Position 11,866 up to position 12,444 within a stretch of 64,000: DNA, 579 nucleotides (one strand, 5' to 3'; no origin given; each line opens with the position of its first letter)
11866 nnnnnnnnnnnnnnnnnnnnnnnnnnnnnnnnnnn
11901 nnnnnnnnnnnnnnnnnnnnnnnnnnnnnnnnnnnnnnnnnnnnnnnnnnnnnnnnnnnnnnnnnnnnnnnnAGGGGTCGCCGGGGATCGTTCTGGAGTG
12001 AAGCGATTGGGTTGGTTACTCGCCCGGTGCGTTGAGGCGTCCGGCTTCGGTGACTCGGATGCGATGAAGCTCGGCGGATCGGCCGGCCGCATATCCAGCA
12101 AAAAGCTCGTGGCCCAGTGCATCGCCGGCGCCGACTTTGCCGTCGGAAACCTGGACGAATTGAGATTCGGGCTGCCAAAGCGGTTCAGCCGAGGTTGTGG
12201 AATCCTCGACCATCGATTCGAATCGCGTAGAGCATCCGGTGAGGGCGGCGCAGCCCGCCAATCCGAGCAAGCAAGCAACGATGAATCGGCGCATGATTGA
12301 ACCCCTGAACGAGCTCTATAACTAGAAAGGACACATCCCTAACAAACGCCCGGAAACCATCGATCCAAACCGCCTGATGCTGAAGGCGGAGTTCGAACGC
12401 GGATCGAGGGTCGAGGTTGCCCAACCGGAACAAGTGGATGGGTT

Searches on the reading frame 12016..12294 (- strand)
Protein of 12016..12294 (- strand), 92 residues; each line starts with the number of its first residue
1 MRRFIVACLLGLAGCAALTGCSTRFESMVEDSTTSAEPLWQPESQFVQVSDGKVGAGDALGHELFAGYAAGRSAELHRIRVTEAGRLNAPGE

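Call 96: search_protein_families(library=pfam, proteins=[window:12016-12294:-], max_evalue=1)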
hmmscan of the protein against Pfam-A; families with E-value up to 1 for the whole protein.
window:12016-12294:- (92 aa): 1 family
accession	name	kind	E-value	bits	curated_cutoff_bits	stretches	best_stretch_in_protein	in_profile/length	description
PF24381.1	DUF7537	-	0.17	11.8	31.7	1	5-34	6-33/258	Family of unknown function (DUF7537)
